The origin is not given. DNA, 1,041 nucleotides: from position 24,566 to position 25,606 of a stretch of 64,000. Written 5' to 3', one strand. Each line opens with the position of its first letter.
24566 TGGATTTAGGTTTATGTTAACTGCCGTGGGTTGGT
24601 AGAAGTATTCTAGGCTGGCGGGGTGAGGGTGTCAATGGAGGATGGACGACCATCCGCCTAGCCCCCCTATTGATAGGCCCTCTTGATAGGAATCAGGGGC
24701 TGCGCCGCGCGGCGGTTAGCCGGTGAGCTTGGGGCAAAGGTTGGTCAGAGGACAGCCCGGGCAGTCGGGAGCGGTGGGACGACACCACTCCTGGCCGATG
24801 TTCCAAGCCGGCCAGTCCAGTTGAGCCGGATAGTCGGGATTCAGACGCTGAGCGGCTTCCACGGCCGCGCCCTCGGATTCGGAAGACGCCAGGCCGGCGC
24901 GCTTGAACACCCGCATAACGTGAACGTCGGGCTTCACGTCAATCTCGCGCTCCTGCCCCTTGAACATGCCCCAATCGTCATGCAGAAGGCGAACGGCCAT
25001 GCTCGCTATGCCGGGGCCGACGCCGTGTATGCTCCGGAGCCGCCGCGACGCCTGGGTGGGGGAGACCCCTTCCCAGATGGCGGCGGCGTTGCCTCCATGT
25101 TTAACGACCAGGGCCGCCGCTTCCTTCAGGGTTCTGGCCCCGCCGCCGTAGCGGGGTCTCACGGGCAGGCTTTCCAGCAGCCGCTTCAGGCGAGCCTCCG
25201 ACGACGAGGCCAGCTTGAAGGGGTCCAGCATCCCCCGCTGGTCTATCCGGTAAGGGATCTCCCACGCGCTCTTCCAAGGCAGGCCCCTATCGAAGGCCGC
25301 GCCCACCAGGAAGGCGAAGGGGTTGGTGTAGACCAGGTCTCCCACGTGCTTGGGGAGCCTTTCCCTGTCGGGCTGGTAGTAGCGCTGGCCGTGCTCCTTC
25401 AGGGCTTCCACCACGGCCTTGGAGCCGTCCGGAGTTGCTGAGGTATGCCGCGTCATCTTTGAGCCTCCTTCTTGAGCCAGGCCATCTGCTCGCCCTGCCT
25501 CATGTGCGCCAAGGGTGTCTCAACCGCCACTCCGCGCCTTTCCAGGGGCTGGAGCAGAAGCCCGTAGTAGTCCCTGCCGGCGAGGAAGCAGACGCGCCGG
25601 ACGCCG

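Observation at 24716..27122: ATGA-coupled operon: ACMSD-like amidohydrolase, DUF6884-like protein and Fe-S HhH-GPD glycosylase-like protein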

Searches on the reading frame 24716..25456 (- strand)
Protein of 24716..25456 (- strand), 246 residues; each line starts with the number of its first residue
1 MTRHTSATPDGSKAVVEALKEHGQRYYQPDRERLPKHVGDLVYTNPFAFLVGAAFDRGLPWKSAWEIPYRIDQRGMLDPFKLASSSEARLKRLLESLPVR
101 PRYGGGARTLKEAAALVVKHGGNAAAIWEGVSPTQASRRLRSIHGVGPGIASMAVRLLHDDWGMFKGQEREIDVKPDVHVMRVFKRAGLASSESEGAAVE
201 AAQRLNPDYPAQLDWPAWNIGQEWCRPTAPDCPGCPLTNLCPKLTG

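Call 3: search_protein_families(library=pfam, proteins=[window:24716-25456:-], max_evalue=0.01)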
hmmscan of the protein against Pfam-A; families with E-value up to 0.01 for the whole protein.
window:24716-25456:- (246 aa): 0 families

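Call 4: search_protein_families(library=ncbifam, proteins=[window:24716-25456:-], max_evalue=0.01)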
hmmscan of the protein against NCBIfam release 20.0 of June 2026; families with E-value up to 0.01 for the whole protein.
window:24716-25456:- (246 aa): 3 families
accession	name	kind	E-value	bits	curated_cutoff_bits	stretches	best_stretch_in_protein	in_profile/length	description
TIGR03252.1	TIGR03252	hypoth_equivalog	5.3e-11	42.4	136.5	1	40-164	12-141/189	HhH-GPD-type base excision DNA repair protein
NF053634.1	MonDNAglycDR2438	equivalog_domain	0.003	17.1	400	1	176-241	136-204/219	monofunctional DNA glycosylase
TIGR01084.1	mutY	equivalog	0.005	16.4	286.5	1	106-241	83-206/277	A/G-specific adenine glycosylase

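Call 6: search_protein_families(library=padloc, proteins=[window:24716-25456:-], max_evalue=0.01)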
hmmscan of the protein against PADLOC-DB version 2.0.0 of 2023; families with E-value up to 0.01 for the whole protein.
window:24716-25456:- (246 aa): 0 families

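Call 7: search_protein_families(library=phrogs, proteins=[window:24716-25456:-], max_evalue=0.01)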
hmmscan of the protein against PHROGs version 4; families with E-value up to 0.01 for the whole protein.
window:24716-25456:- (246 aa): 0 families

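Call 10: find_homologous_proteins(query=window:24716-25456:-, max_evalue=0.001)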
Query window:24716-25456:- (246 aa): 153 proteins with E <= 0.001 among 1705 candidates; the best 120 are listed.
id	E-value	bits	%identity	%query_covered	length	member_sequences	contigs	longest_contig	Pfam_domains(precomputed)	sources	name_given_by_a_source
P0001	8.2e-167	571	100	100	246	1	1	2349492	-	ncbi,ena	-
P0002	1.1e-107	378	68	98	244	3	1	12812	-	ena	-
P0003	6.4e-97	342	64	94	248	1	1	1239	-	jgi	-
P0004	1.7e-96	341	66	94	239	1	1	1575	-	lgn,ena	-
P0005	2.7e-96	340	63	94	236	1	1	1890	-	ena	-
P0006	1.0e-95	338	65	94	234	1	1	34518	-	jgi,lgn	-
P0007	1.0e-95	338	63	94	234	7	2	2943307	-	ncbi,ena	-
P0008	3.2e-95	337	64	94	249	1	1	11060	-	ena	-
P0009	4.7e-95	336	62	97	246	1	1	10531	-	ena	-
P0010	5.4e-95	336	61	93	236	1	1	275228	-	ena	-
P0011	8.5e-95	335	62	95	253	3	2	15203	-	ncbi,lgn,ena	-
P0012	1.4e-93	331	61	93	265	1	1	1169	-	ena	-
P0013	6.9e-93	329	61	95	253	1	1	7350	-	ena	-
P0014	1.5e-92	328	62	94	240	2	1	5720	-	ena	-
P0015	1.5e-92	328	61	93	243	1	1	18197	-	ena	-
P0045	8.7e-81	289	56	94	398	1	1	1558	-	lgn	-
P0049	2.9e-79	284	55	95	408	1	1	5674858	-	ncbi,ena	-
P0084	3.1e-52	196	40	94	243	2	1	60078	-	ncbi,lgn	ncbi:MAG: hypothetical protein ABIJ39_02195 [Chloroflexota bacterium]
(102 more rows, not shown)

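Call 12: find_related_loci(query=A1, collection=genome_contigs, flank=8000)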
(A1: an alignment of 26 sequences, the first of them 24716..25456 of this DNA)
Query A1 (246 aa) in genome_contigs; peptide patterns used: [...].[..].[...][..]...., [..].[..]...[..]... (x = any residue, [..] = any of these).
222 stretches matched a pattern; 99 encode a relative of the query (tblastn E <= 1e-3); the best 80 are kept; 80 distinct loci.
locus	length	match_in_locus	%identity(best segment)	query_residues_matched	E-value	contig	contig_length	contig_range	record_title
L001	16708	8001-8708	63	12-243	1e-98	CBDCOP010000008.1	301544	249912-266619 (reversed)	MAG: Dehalococcoidia bacterium isolate 0cbdef8c-498a-4e31-a88f-bb18f8401b77 genome assembly, contig: contig_8, whole gen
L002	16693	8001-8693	63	12-243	4e-98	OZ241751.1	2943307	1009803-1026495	MAG: Dehalococcoidia bacterium isolate 2d2bd2f0-bb19-455d-b0e6-924b4cd30b0b genome assembly, chromosome: 1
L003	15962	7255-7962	63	12-243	1e-97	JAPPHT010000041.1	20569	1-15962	MAG: Chloroflexota bacterium isolate RHO1_bin_8 NODE_4145_length_20569_cov_20.363410, whole genome shotgun sequence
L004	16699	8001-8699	63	15-243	5e-96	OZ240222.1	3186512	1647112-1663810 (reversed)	MAG: Dehalococcoidia bacterium isolate bda7ac21-848d-445c-aae4-c7980c7e0923 genome assembly, chromosome: 1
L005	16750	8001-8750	60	2-243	6e-94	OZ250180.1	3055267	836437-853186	MAG: Dehalococcoidia bacterium isolate 83759f26-b041-4e0e-ab00-00081dda6eed genome assembly, chromosome: 1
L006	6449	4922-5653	60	4-243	4e-91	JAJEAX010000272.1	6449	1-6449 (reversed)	MAG: Candidatus Latescibacterota bacterium isolate jk18x7bins.9 k141_1208377, whole genome shotgun sequence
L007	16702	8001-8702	59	15-244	7e-91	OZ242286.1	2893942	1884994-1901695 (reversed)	MAG: Dehalococcoidia bacterium isolate 9f14531a-ab03-45a5-a1bd-ff969822bfd2 genome assembly, chromosome: 1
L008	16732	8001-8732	60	4-243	6e-91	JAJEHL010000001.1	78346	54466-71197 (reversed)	MAG: Candidatus Latescibacterota bacterium isolate p16x60bins.49 k141_95349, whole genome shotgun sequence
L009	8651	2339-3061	58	12-243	2e-88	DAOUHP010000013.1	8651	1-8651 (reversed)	MAG TPA_asm: Dehalococcoidia bacterium isolate S16_96 k189_66688, whole genome shotgun sequence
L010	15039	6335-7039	59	14-245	1e-87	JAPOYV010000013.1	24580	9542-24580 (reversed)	MAG: Gammaproteobacteria bacterium isolate COS4_bin_44 NODE_1799_length_24580_cov_14.0332, whole genome shotgun sequence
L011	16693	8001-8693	54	14-243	6e-85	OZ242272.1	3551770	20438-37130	MAG: Chloroflexota bacterium isolate e1420fa2-ce91-4a5a-b5ce-1a2ec9efecdf genome assembly, chromosome: 1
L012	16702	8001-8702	56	11-241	1e-83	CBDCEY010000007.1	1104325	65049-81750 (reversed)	MAG: Vicinamibacterales bacterium isolate 91d79e5c-02a4-4b4d-8047-b2bdf700176b genome assembly, contig: contig_7, whole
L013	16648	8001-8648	61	30-242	1e-83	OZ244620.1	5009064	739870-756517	MAG: uncultured Candidatus Binatia bacterium isolate a6e05b1d-2203-4d92-b789-b8e4a46226c9 genome assembly, chromosome: 1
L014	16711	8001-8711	55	12-245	2e-83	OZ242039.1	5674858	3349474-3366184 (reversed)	MAG: Bryobacterales bacterium isolate f291685d-7c75-44d5-85f0-5ff5b10f0266 genome assembly, chromosome: 1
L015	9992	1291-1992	56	13-243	3e-83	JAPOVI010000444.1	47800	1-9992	MAG: Acidobacteria bacterium isolate COS1_bin_16 NODE_375_length_47800_cov_11.4712, whole genome shotgun sequence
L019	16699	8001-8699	54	14-243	5e-81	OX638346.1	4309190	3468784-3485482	MAG: uncultured Pseudomonadales bacterium isolate d827bc71-510b-42c7-8643-a16607f70ddf genome assembly, chromosome: 1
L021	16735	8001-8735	53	1-243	3e-80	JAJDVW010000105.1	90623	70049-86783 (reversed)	MAG: Pseudomonadales bacterium isolate jk18x22bins.7 k141_606394, whole genome shotgun sequence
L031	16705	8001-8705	40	14-244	5e-56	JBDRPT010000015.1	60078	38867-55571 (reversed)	MAG: Chloroflexota bacterium isolate MEGAHIT-group-2.133 k141_188191, whole genome shotgun sequence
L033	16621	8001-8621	43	40-243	2e-54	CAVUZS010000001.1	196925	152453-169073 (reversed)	MAG: uncultured Chloroflexia bacterium isolate MFD04492.bin.2.97 genome assembly, contig: contig_101158, whole genome sh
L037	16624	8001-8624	45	41-243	2e-50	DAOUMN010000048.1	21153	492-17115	MAG TPA_asm: Bellilinea sp. isolate W58_124 k99_874318, whole genome shotgun sequence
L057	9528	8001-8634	45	36-243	3e-43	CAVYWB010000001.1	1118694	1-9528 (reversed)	MAG: uncultured Chloroflexia bacterium isolate MFD01476.bin.1.140 genome assembly, contig: contig_13592, whole genome sh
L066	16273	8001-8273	60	153-243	2e-35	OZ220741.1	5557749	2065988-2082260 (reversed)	MAG: Candidatus Latescibacterota bacterium isolate a9e09e5c-d410-47d8-823c-ef7e39eb5a37 genome assembly, chromosome: 1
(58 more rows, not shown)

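Call 17: search_protein_families(library=pfam, proteins=[L010:7924-8664:+, L019:8800-9615:+, L008:6204-7748:+, L021:6464-7672:-, L066:3168-4217:+, L037:8650-9267:+, L033:7638-9110:+, L057:8152-9444:+, P0049, P0045], max_evalue=0.01)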
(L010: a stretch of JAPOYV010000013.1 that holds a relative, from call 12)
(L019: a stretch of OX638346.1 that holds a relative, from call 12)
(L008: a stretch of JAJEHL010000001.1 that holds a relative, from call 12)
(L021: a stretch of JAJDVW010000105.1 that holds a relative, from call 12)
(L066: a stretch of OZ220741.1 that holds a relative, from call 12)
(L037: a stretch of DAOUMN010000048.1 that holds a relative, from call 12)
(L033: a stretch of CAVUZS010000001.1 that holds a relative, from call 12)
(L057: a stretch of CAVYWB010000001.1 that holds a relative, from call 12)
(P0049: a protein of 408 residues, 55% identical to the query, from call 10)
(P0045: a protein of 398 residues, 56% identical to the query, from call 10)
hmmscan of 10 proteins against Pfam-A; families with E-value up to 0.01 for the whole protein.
L010:7924-8664:+ (246 aa): 0 families

L019:8800-9615:+ (271 aa): 2 families
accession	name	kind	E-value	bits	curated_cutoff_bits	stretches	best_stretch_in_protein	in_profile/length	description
PF21818.3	DUF6884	-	8.5e-49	165.6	30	1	136-265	2-133/135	Family of unknown function (DUF6884)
PF03883.20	H2O2_YaaD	-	5.9e-05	23.1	29.6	1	163-240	97-173/236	Peroxide stress protein YaaA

L008:6204-7748:+ (514 aa): 2 families
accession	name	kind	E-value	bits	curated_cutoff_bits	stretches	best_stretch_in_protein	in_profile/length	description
PF09820.16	AAA-ATPase_like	-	3.1e-65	220.2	26.1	1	7-203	1-201/201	Predicted AAA-ATPase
PF08011.17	PDDEXK_9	-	2.2e-20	73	25.5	1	416-506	2-102/105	PD-(D/E)XK nuclease superfamily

L021:6464-7672:- (402 aa): 3 families
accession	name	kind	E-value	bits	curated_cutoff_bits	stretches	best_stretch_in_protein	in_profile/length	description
PF22022.2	Phage_int_M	-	2.7e-25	88.9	27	1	97-189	1-92/96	Phage integrase central domain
PF00589.27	Phage_integrase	-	6.5e-16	59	27.1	1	212-368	6-168/172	Phage integrase family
PF13356.12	Arm-DNA-bind_3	-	1.4e-10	41.6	27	1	8-91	2-78/83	Arm DNA-binding domain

L066:3168-4217:+ (349 aa): 3 families
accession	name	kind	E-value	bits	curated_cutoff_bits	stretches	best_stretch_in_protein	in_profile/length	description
PF01408.29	GFO_IDH_MocA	-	1.4e-17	65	24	1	3-118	2-118/120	Oxidoreductase family, NAD-binding Rossmann fold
PF22725.1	GFO_IDH_MocA_C3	-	1.5e-13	51.3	27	1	130-254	3-120/124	GFO/IDH/MocA C-terminal domain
PF02894.22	GFO_IDH_MocA_C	-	5.3e-13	49.7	22.9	1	170-327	37-218/218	Oxidoreductase family, C-terminal alpha/beta domain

L037:8650-9267:+ (205 aa): 2 families
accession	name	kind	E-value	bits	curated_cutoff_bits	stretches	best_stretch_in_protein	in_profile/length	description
PF03883.20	H2O2_YaaD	-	2.3e-14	53.9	29.6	1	69-170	72-173/236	Peroxide stress protein YaaA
PF21818.3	DUF6884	-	2.9e-07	31.1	30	1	68-191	12-129/135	Family of unknown function (DUF6884)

L033:7638-9110:+ (490 aa): 1 family
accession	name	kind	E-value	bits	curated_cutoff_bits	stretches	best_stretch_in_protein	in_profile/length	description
PF21818.3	DUF6884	-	8e-44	149.5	30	1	361-489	1-133/135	Family of unknown function (DUF6884)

L057:8152-9444:+ (430 aa): 2 families
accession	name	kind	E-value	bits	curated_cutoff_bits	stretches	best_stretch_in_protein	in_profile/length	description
PF21818.3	DUF6884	-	2e-42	145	30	1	190-319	1-134/135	Family of unknown function (DUF6884)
PF24698.1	DUF7662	-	5.6e-12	45.7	26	1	348-426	1-71/72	Domain of unknown function (DUF7662)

P0049 (408 aa): 0 families

P0045 (398 aa): 1 family
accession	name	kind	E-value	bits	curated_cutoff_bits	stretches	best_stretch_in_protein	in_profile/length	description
PF00730.31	HhH-GPD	-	0.002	18.9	26.2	1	49-198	7-103/108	HhH-GPD superfamily base excision DNA repair protein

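Call 20: search_solved_structures(query=A1, max_evalue=0.01, show_alignments=2)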
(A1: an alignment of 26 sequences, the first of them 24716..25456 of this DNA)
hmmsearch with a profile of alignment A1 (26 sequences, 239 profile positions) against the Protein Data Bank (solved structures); distinct sequences matched with E-value up to 0.01: 24.
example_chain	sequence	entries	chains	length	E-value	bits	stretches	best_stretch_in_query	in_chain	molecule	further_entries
1orn_A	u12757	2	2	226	1.6e-08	37.5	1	25-236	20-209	Endonuclease III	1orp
1p59_A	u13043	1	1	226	2.8e-08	36.8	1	25-236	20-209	Endonuclease III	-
8a5f_A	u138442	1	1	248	1.2e-07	34.7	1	120-236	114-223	Endonuclease III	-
4unf_A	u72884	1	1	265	1.5e-07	34.4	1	121-236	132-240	ENDONUCLEASE III-1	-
8a5c_A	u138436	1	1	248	2.8e-07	33.5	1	170-236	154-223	Endonuclease III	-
9nzc_A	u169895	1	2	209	3.3e-07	33.2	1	169-237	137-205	Endonuclease III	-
9nzd_A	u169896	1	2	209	4e-07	33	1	169-237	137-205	Endonuclease III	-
3n5n_X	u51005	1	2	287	4.1e-05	26.4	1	172-237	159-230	A/G-specific adenine DNA glycosylase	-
7ef9_A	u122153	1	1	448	7.3e-05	25.6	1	171-236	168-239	Adenine DNA glycosylase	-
7ef8_A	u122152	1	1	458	7.6e-05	25.5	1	171-236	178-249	Adenine DNA glycosylase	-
8fay_A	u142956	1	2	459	0.0001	25.1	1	173-237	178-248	Adenine DNA glycosylase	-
2abk_A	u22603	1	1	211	0.00043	23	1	168-236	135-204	ENDONUCLEASE III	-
5kn8_A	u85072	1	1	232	0.00094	21.9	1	173-236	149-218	Adenine DNA glycosylase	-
5kn9_A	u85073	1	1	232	0.00094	21.9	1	173-236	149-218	Adenine DNA glycosylase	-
3g0q_A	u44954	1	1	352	0.00095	21.9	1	171-236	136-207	A/G-specific adenine glycosylase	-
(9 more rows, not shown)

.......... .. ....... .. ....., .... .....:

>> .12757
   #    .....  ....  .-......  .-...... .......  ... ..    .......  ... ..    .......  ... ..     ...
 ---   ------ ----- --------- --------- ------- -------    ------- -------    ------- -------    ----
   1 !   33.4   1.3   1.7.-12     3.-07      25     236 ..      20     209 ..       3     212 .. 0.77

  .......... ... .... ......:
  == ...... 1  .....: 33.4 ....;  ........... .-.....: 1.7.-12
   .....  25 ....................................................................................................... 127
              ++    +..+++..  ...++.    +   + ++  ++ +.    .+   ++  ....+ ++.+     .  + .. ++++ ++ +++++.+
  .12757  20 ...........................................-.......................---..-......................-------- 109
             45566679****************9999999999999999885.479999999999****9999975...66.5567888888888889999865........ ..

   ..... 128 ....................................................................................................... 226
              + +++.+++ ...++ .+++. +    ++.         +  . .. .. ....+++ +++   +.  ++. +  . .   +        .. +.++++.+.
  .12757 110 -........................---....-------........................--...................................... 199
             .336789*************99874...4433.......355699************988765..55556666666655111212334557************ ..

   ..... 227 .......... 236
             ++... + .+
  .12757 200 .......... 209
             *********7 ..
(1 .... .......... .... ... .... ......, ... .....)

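Call 30: search_protein_families(library=pfam, proteins=[L005:6890-7522:+], max_evalue=0.001)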
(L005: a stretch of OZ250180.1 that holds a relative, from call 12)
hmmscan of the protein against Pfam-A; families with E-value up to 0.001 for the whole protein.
L005:6890-7522:+ (210 aa): 0 families

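Call 31: search_protein_families(library=padloc, proteins=[L019:8800-9615:+, L010:7924-8664:+, L033:7638-9110:+, L037:8650-9267:+, L031:8675-9118:+], max_evalue=0.001)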
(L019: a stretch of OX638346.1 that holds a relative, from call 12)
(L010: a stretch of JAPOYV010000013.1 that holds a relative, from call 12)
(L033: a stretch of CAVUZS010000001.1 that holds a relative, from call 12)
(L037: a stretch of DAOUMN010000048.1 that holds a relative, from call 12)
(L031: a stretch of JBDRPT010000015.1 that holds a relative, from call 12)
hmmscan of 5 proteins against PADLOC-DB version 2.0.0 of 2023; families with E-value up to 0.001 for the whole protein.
L019:8800-9615:+ (271 aa): 2 families
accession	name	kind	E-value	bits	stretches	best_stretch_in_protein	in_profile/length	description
PDLC04712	PDC-M57A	-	3e-39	132.5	1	135-268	4-135/138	-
PDLC02815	DpdC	-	9.9e-06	23.2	1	148-199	52-103/312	DpdC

L010:7924-8664:+ (246 aa): 2 families
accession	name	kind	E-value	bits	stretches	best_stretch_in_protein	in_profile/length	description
PDLC04714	PDC-M57B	-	6.5e-82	272.7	1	7-242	3-233/238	-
PDLC04713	PDC-M57B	-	7.3e-19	66.2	1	35-223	22-191/211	-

L033:7638-9110:+ (490 aa): 3 families
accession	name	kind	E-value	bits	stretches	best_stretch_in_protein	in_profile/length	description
PDLC04712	PDC-M57A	-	4e-58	193.7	1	359-489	2-132/138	-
PDLC02815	DpdC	-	4.3e-05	21.1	1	370-432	48-109/312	DpdC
PDLC02813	DpdC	-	0.00015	19.3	1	373-425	48-99/310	DpdC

L037:8650-9267:+ (205 aa): 1 family
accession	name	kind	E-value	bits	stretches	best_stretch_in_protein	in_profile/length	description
PDLC04712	PDC-M57A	-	8e-05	21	1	98-149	43-92/138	-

L031:8675-9118:+ (147 aa): 2 families
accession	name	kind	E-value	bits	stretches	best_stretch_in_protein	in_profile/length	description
PDLC04712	PDC-M57A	-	4.3e-61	203.3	1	12-145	1-134/138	-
PDLC02815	DpdC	-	1.3e-05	22.8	1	24-90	48-113/312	DpdC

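Call 33: search_protein_families(library=ncbifam, proteins=[L010:7924-8664:+, L019:8800-9615:+, L005:6890-7522:+], max_evalue=0.01)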
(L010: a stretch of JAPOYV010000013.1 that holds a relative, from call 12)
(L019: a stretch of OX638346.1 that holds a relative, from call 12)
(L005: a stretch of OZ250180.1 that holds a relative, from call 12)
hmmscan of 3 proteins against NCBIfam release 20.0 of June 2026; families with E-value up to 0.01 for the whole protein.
L010:7924-8664:+ (246 aa): 0 families

L019:8800-9615:+ (271 aa): 2 families
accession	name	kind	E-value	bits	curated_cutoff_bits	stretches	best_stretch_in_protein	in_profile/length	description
NF002543.0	PRK02101.1-4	equivalog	0.0035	17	204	1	174-245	102-174/244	peroxide stress protein YaaA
NF002542.0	PRK02101.1-3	equivalog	0.0058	15.9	278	0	174-238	108-179/258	peroxide stress protein YaaA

L005:6890-7522:+ (210 aa): 0 families

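Call 34: search_solved_structures(query=L010:7924-8664:+, max_evalue=1)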
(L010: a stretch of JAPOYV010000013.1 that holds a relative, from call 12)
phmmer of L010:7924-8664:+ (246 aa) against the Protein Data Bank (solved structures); distinct sequences matched with E-value up to 1: 0.

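Call 48: find_related_loci(query=A1, collection=viral_contigs, flank=6000)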
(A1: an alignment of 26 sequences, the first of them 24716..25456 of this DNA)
Query A1 (246 aa) in viral_contigs; peptide patterns used: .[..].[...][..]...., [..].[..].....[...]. (x = any residue, [..] = any of these).
38 stretches matched a pattern; 2 encode a relative of the query (tblastn E <= 1e-3); 2 distinct loci.
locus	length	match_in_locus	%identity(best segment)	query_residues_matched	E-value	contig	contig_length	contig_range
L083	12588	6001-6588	35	55-243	8e-28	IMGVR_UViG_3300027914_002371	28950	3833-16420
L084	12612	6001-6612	33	27-237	2e-29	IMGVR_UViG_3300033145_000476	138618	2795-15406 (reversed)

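Call 51: predict_structure(alignment_id=A1)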
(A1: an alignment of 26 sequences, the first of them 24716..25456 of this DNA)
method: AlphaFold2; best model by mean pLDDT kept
length: 246 residues; sequences in the alignment: 26
mean_pLDDT: 94.3   pTM: 0.89
mean pLDDT of the five models: 94.3, 93.8, 93.3, 93.0, 92.9
residues with pLDDT >= 90: 221; 70-90: 16; 50-70: 8; < 50: 1
segments of 3 or more residues with pLDDT < 50: none
pLDDT, mean of each block of 10 residues (from residue 1): 62 96 94 95 98 94 96 98 98 97 93 99 98 98 95 96 97 95 96 96 98 97 95 94 74
secondary structure, 60 per line:
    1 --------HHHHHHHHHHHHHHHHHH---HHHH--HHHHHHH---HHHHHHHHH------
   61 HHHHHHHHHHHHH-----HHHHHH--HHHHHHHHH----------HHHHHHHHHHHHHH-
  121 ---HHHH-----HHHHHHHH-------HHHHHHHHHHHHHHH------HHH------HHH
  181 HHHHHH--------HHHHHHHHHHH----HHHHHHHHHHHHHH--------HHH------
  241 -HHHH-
elements in order: H9-26 H30-33 H36-42 H46-54 H61-73 H79-84 H87-95 H106-119 H124-127 H133-140 H148-162 H178-186 H195-205 H210-223 H242-245
